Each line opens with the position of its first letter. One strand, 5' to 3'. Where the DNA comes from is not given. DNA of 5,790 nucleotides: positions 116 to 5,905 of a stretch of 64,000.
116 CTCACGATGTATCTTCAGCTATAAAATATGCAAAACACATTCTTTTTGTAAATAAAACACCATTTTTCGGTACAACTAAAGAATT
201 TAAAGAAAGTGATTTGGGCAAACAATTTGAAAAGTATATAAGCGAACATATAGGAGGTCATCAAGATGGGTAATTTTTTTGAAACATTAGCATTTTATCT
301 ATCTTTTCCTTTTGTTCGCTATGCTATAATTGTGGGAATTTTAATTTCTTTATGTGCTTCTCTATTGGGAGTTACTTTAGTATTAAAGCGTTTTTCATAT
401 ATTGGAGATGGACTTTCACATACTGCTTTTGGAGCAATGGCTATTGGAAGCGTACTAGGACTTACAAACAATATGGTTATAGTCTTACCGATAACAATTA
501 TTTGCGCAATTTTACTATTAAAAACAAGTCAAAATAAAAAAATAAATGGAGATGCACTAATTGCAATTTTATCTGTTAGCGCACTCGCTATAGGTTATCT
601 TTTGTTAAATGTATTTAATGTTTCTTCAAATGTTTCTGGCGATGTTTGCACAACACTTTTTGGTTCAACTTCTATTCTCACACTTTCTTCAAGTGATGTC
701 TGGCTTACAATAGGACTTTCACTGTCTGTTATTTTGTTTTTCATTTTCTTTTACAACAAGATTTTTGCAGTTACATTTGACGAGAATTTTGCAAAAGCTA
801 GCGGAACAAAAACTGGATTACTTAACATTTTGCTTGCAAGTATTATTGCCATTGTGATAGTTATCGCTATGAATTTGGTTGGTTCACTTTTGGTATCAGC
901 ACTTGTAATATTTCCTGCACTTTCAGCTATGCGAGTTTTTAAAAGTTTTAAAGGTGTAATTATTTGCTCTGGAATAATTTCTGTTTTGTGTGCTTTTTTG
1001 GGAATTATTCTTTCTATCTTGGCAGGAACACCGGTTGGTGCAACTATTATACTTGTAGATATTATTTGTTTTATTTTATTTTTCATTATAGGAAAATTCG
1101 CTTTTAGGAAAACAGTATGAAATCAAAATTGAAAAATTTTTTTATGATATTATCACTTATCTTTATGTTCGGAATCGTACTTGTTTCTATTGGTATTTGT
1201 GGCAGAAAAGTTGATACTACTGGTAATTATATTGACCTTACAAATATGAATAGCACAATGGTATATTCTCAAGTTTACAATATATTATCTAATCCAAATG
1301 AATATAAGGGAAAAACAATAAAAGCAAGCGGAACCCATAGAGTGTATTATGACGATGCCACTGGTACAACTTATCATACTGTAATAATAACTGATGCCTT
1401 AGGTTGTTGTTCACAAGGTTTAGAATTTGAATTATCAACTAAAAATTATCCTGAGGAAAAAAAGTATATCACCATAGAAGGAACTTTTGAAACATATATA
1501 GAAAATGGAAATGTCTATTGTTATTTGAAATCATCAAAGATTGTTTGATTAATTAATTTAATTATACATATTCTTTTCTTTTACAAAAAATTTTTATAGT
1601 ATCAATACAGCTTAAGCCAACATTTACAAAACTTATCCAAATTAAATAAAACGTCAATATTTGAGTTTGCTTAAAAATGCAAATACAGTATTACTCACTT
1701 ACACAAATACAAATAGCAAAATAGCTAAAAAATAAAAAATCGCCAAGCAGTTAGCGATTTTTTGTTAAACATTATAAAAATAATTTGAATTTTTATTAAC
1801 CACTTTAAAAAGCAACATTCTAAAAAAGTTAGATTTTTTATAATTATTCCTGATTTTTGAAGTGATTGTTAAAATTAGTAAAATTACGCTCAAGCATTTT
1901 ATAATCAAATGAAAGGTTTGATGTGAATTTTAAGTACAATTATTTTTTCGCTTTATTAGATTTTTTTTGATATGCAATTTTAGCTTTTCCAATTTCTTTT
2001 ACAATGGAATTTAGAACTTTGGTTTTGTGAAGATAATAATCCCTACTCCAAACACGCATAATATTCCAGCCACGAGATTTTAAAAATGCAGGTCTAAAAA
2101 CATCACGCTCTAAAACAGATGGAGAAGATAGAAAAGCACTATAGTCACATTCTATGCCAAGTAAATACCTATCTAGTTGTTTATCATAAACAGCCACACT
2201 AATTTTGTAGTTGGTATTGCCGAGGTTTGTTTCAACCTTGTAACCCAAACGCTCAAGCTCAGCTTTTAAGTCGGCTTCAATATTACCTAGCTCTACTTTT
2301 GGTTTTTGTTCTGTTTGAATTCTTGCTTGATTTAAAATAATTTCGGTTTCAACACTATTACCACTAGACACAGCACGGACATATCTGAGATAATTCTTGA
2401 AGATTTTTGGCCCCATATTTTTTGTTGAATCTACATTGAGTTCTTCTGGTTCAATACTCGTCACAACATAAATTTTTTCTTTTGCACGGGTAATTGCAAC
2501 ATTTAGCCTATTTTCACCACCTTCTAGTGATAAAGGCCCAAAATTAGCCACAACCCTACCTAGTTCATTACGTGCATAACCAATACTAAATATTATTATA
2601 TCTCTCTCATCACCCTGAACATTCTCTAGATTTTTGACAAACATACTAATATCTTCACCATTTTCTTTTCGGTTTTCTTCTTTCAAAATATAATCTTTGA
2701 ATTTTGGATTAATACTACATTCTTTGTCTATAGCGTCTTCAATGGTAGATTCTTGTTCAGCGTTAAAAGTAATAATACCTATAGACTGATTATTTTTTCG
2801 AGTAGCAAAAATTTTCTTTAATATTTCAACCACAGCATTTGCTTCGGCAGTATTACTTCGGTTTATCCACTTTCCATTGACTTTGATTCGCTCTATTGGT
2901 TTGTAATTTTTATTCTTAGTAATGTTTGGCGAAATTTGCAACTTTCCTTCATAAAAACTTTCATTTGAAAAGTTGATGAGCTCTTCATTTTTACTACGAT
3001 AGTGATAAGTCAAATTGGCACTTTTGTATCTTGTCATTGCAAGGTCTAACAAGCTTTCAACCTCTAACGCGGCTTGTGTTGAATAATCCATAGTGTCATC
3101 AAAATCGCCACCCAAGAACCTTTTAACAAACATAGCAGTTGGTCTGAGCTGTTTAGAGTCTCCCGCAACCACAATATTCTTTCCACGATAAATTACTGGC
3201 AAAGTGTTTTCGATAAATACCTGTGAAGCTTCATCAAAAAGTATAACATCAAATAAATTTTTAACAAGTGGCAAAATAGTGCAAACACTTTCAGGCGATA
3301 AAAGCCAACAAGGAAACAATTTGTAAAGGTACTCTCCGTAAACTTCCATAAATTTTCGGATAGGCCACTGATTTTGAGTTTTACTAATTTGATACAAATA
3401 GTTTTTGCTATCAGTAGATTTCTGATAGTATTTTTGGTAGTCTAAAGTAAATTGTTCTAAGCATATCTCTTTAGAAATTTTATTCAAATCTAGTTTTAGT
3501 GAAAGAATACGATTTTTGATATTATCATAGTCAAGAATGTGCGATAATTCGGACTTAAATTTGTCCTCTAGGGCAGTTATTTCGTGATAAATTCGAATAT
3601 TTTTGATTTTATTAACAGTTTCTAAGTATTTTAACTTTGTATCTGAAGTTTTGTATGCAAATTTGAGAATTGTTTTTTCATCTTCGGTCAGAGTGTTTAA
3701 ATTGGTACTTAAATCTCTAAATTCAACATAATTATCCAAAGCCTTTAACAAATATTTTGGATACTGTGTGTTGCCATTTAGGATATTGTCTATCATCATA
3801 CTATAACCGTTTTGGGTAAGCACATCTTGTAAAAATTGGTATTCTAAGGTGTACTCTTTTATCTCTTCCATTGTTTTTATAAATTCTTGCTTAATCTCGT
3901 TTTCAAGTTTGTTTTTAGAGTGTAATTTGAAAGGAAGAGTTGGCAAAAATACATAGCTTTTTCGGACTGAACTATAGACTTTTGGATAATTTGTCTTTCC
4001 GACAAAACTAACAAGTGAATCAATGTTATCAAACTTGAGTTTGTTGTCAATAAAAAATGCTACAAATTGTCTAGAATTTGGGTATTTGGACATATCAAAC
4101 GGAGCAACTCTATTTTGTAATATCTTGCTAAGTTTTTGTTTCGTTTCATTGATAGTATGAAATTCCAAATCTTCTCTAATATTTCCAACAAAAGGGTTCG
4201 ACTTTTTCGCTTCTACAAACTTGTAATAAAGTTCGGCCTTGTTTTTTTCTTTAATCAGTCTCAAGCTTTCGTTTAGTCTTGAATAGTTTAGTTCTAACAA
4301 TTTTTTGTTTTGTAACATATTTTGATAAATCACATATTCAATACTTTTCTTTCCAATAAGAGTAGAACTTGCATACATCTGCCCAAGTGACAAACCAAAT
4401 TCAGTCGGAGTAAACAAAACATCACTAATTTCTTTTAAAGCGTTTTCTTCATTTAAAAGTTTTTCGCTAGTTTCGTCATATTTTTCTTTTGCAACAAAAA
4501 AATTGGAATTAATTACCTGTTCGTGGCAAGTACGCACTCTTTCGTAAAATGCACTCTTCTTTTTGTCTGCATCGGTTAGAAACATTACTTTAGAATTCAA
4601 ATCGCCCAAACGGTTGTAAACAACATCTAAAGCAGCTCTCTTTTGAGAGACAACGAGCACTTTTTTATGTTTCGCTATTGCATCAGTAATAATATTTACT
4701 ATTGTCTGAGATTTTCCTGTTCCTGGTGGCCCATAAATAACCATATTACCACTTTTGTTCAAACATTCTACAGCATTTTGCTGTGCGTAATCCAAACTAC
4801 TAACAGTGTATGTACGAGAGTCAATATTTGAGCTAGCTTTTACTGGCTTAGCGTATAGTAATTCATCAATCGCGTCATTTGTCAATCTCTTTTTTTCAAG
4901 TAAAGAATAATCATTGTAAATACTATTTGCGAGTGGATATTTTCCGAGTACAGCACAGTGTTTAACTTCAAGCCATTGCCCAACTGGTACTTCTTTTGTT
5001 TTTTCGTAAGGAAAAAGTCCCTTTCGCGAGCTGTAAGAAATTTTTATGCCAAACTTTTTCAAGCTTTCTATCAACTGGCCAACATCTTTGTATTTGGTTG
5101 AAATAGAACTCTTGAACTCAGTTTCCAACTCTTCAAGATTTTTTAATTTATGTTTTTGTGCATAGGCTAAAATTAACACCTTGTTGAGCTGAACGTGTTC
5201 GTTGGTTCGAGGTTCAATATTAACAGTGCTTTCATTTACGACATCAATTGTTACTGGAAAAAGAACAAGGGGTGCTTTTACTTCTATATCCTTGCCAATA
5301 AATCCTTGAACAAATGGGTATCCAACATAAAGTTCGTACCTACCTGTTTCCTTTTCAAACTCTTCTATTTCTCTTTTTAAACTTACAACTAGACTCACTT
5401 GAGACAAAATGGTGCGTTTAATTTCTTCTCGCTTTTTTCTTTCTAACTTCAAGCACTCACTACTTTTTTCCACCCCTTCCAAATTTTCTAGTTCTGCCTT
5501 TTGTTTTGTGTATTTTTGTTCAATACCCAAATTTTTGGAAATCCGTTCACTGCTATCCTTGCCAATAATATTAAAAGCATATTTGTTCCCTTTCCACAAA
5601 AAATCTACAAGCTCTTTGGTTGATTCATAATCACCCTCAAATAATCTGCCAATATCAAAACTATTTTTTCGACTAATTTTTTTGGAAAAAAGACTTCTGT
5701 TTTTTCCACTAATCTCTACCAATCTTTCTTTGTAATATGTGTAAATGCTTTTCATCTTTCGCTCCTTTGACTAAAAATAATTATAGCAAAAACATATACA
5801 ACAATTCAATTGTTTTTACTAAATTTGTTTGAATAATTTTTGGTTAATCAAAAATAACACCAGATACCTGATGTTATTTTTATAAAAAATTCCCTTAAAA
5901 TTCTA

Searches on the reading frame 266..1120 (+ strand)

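Call 64: search_protein_families(library=pfam, proteins=[window:266-1120:+], max_evalue=0.0001)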
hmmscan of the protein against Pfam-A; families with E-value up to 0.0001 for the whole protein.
window:266-1120:+ (284 aa): 1 family
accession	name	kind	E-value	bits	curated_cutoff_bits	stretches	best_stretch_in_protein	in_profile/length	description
PF00950.22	ABC-3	-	1.4e-48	166.1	20.1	1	14-274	2-256/258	ABC 3 transport family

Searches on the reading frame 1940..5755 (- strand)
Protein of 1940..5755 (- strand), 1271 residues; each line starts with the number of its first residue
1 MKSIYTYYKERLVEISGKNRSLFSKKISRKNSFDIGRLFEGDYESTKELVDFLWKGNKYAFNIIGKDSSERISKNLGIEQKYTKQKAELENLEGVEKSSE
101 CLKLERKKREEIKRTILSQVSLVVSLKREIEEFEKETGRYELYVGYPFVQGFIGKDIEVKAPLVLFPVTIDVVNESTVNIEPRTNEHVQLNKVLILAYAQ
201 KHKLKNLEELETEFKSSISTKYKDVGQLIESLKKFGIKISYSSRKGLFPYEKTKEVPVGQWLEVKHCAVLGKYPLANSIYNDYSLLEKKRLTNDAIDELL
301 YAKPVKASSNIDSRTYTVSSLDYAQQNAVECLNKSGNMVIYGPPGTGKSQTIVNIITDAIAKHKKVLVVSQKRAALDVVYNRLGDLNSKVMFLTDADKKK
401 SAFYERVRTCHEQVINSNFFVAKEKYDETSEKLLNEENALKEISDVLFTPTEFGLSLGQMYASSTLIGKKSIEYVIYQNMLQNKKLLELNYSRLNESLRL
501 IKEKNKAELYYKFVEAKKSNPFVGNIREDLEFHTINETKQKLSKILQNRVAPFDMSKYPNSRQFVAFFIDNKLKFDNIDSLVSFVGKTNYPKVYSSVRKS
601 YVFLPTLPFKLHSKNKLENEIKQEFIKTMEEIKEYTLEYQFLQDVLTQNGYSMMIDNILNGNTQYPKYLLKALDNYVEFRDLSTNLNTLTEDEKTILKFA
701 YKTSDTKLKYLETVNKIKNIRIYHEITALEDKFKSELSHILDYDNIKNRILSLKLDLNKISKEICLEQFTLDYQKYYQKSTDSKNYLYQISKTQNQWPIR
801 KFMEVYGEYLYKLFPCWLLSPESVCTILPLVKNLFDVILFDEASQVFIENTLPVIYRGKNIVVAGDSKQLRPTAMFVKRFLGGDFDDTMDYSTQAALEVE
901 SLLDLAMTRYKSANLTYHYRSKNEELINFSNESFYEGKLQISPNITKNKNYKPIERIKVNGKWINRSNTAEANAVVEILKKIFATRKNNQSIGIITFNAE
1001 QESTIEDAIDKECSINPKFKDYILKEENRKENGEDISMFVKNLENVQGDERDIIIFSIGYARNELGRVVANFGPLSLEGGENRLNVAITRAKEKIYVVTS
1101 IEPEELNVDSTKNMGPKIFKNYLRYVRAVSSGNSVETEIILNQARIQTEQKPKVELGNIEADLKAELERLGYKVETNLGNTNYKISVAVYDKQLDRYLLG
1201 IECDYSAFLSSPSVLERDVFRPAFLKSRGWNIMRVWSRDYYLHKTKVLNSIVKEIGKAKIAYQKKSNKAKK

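Call 64: search_protein_families(library=pfam, proteins=[window:1940-5755:-], max_evalue=0.0001)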
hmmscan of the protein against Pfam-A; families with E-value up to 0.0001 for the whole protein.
window:1940-5755:- (1271 aa): 7 families
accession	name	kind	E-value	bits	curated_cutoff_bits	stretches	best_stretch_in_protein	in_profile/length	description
PF13087.12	AAA_12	-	4.2e-23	82.4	27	1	901-1100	4-193/195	AAA domain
PF18741.7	MTES_1575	-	8.7e-22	77.5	38.2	1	1161-1255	3-96/96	REase_MTES_1575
PF13086.12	AAA_11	-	1e-15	58.6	27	2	321-477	2-119/257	AAA domain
PF13245.12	AAA_19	-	7.7e-08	33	25.1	1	325-400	1-78/134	AAA domain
PF13195.11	DUF4011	-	4.9e-06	27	22.2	1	12-194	2-154/158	Protein of unknown function (DUF4011)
PF13604.12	AAA_30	-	4.6e-05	23.7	27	0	321-384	2-67/191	AAA domain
PF09848.15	SLFN-g3_helicase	-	8.4e-05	22.4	24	0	338-408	4-74/354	Schlafen group 3, DNA/RNA helicase domain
